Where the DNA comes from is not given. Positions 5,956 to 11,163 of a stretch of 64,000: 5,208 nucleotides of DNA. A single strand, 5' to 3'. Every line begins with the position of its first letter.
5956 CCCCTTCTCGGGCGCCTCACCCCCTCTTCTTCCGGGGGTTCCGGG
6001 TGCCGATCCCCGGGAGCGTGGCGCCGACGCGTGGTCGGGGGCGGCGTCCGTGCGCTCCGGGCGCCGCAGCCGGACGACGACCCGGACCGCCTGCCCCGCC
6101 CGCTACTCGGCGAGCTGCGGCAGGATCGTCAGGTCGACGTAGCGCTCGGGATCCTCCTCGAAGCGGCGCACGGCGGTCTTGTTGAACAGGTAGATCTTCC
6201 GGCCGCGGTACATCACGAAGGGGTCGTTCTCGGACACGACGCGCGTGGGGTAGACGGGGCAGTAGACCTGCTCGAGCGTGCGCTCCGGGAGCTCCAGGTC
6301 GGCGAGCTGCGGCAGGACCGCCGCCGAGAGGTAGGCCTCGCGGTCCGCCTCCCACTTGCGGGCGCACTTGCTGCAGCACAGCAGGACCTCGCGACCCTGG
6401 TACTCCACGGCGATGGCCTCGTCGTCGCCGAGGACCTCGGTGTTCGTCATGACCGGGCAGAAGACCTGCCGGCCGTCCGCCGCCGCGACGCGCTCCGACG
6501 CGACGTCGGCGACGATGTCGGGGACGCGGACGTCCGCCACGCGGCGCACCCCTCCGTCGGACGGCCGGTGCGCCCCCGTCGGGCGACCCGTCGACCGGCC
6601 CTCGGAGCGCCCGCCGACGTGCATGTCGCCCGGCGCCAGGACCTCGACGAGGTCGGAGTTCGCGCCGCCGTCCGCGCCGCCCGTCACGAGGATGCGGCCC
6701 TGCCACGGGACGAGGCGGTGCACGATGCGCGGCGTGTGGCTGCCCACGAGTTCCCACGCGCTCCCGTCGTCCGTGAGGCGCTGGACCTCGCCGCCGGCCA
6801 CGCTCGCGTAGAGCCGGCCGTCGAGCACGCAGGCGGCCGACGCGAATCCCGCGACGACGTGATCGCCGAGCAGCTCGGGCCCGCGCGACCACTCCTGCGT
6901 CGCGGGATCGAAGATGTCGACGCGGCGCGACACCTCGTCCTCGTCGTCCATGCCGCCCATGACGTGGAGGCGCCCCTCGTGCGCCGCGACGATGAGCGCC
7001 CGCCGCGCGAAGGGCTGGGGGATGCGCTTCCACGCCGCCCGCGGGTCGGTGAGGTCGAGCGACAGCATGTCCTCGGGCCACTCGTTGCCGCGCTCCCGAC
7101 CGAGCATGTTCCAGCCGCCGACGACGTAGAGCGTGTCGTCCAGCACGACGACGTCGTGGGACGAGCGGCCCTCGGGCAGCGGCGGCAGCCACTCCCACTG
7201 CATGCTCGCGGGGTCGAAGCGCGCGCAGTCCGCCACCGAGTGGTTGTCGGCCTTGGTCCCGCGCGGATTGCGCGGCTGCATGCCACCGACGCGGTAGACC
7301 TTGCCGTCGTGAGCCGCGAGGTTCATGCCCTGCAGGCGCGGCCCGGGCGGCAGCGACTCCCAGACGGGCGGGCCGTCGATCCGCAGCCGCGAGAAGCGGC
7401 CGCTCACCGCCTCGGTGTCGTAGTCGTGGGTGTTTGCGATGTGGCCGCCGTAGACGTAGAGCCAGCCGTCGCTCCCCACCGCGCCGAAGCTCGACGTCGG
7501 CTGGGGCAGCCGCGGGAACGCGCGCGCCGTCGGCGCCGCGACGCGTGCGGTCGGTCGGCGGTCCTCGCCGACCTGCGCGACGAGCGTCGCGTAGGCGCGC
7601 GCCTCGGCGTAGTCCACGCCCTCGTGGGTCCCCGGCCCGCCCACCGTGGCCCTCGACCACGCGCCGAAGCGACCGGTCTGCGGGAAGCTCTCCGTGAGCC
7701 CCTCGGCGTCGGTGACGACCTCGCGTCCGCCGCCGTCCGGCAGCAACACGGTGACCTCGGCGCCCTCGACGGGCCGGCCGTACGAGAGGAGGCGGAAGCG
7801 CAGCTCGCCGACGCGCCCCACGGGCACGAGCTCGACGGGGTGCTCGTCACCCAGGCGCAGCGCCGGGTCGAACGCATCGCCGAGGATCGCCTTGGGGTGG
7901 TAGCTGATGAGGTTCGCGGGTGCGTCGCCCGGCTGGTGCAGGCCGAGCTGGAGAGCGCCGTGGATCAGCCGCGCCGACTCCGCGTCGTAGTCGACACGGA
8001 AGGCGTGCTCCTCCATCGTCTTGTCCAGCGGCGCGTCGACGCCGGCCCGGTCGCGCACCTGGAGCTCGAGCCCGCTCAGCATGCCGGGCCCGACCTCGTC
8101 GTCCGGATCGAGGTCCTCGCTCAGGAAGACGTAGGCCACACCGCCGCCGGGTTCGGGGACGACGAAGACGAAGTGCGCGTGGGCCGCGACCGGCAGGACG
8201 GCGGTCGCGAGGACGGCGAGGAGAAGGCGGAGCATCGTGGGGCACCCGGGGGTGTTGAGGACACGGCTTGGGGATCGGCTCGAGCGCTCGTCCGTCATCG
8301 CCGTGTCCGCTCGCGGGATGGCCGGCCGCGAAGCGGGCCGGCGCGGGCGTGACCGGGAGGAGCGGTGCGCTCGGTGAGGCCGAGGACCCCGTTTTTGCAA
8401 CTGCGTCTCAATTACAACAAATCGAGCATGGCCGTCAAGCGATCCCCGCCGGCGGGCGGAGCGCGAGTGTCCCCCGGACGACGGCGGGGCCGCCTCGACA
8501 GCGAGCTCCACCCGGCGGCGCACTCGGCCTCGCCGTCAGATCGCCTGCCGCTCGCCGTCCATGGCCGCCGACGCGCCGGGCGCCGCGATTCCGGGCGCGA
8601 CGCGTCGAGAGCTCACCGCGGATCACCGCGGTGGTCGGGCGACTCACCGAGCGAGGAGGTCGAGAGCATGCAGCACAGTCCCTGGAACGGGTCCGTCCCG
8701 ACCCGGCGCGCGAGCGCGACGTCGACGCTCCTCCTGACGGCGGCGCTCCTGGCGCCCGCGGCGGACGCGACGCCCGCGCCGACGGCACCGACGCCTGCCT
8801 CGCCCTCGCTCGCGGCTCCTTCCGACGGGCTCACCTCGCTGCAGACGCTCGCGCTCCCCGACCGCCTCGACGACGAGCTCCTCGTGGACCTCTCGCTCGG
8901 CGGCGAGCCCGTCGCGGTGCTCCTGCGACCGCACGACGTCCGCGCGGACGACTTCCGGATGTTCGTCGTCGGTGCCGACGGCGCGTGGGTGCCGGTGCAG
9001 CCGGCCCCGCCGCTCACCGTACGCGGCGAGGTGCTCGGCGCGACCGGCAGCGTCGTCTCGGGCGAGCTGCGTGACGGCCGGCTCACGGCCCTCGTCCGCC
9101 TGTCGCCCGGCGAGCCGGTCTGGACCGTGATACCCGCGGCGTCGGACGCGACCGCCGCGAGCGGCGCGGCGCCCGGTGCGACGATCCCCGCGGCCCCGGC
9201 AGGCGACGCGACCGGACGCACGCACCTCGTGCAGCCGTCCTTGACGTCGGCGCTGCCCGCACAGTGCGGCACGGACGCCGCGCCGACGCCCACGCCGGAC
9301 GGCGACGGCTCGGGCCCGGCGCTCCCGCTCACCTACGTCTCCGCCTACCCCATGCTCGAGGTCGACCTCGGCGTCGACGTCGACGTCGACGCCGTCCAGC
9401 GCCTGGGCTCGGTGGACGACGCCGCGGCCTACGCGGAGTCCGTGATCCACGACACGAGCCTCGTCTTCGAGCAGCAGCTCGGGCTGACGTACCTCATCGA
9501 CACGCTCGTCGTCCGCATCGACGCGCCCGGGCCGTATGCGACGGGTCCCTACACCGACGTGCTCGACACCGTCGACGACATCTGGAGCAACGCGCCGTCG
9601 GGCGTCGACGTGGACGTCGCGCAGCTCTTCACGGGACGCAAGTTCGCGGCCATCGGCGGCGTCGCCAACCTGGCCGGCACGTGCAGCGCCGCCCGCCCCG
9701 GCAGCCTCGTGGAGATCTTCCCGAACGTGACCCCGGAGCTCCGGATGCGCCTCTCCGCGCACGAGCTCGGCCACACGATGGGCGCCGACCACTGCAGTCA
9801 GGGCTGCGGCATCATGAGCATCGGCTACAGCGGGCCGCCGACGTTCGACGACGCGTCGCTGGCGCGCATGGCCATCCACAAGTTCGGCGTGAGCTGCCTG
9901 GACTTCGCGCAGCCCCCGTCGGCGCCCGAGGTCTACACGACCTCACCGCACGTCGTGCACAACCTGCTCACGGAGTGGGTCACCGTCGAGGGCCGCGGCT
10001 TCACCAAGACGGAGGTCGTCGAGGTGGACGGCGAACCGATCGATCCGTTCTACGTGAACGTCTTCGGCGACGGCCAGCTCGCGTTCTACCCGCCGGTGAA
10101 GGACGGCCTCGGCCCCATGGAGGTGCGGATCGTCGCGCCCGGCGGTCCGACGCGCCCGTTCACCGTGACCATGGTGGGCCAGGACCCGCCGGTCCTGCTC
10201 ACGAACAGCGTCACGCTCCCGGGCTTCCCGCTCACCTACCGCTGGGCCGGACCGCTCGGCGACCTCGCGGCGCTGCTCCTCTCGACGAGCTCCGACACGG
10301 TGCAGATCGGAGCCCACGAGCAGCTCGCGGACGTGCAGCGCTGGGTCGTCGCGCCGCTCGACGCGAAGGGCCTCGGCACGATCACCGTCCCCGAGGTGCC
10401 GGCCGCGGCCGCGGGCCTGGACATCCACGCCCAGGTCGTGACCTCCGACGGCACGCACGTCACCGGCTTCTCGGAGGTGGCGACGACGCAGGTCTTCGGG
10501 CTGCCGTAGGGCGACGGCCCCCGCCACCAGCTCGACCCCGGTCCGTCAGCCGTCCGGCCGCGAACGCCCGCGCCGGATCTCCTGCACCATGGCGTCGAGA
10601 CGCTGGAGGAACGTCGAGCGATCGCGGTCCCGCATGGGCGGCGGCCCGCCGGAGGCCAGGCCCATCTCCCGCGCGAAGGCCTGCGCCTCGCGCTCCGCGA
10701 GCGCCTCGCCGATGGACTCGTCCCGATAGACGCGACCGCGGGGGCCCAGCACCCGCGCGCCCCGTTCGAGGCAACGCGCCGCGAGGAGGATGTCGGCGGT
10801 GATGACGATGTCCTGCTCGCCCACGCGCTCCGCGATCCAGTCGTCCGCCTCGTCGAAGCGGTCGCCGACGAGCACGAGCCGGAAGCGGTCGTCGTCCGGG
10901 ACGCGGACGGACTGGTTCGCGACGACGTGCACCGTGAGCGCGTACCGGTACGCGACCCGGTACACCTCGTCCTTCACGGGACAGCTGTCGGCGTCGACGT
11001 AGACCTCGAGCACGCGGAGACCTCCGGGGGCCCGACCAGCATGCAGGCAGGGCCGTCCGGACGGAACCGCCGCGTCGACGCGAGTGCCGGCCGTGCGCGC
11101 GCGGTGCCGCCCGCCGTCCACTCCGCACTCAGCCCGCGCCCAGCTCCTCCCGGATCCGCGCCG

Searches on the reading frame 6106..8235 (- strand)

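Call 45: search_protein_families(library=pfam, proteins=[window:6106-8235:-], max_evalue=0.001)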
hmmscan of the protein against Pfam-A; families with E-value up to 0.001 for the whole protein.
window:6106-8235:- (710 aa): 10 families
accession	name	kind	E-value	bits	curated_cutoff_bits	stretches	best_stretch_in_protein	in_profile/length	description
PF01344.31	Kelch_1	-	4e-21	74.6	20.1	2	416-455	7-45/46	Kelch motif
PF07646.21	Kelch_2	-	1e-19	69.8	21.3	1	411-454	2-46/48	Kelch motif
PF24681.1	Kelch_KLHDC2_KLHL20_DRC7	-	1.4e-19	70.7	50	2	243-374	100-221/221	KLHDC2/KLHL20/DRC7 Kelch-repeats domain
PF13964.12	Kelch_6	-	3.2e-17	62.3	25.3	1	413-455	4-46/50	Kelch motif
PF25210.1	Kelch_FKB95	-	1.6e-12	48.1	70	2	402-484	70-153/268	FKB95, Kelch-repeats domain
PF24996.1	NANM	-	9.8e-11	41.5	45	1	297-376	50-126/350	N-acetylneuraminate epimerase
PF24981.1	Beta-prop_ATRN-LZTR1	-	3.8e-10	40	50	2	326-470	6-155/289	Attractin/LZTR1 beta-propeller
PF13418.12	Kelch_4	-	1.6e-05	25.2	21.6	0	422-453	14-45/49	Galactose oxidase, central domain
PF04945.19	YHS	-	0.00019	21.8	30.3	0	609-638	17-46/47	YHS domain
PF13415.12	Kelch_3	-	0.0007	20.1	22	0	335-363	18-46/48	Galactose oxidase, central domain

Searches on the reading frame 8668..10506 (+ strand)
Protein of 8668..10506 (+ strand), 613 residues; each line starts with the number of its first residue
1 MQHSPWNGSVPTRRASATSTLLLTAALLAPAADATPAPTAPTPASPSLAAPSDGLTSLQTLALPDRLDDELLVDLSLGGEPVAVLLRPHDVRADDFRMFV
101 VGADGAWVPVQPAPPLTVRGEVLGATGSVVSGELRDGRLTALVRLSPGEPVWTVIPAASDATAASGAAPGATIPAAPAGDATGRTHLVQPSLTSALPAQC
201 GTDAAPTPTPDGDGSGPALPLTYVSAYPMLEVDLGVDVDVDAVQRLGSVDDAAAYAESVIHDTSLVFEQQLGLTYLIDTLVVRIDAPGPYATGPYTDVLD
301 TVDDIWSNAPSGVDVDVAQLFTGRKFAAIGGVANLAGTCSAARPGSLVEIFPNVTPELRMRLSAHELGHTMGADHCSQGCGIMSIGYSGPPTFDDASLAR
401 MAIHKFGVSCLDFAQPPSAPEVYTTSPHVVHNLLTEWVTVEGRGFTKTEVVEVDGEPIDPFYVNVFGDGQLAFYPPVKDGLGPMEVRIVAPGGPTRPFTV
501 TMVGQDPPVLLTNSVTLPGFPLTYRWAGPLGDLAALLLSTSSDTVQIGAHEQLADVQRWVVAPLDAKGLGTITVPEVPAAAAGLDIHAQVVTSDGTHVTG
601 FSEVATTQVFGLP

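Call 45: search_protein_families(library=pfam, proteins=[window:8668-10506:+], max_evalue=0.001)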
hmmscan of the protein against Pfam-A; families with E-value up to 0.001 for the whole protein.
window:8668-10506:+ (613 aa): 4 families
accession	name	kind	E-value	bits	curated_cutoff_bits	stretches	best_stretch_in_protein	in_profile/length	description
PF13582.12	Reprolysin_3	-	4.8e-11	43.7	22.4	1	254-375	2-122/123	Metallo-peptidase family M12B Reprolysin-like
PF13688.12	Reprolysin_5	-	2e-08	35.1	27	1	232-377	5-159/196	Metallo-peptidase family M12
PF13583.11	Reprolysin_4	-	1.2e-06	28.8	22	1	232-382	5-160/203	Metallo-peptidase family M12B Reprolysin-like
PF01421.25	Reprolysin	-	0.00011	22.7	20.8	1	314-380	86-154/200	Reprolysin (M12B) family zinc metalloprotease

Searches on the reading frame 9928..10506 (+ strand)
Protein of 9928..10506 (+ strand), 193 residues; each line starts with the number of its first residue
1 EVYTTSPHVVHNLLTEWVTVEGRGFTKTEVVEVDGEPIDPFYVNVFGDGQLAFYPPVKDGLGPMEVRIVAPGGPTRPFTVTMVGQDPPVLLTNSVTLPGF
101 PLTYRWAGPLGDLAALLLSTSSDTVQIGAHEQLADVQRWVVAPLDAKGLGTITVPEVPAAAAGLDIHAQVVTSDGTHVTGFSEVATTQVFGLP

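Call 68: find_homologous_proteins(query=window:9928-10506:+, max_evalue=0.01)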
Query seq(193 aa): 456 candidates shared short words with the query, none scored E <= 0.01.

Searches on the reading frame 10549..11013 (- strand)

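Call 45: search_protein_families(library=pfam, proteins=[window:10549-11013:-], max_evalue=0.001)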
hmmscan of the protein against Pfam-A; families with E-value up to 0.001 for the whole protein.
window:10549-11013:- (155 aa): 1 family
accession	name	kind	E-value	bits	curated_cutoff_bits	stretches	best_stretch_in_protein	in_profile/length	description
PF02639.20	DUF188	-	6.6e-42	142.7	24.3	1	16-144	1-129/130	Uncharacterized BCR, YaiI/YqxD family COG1671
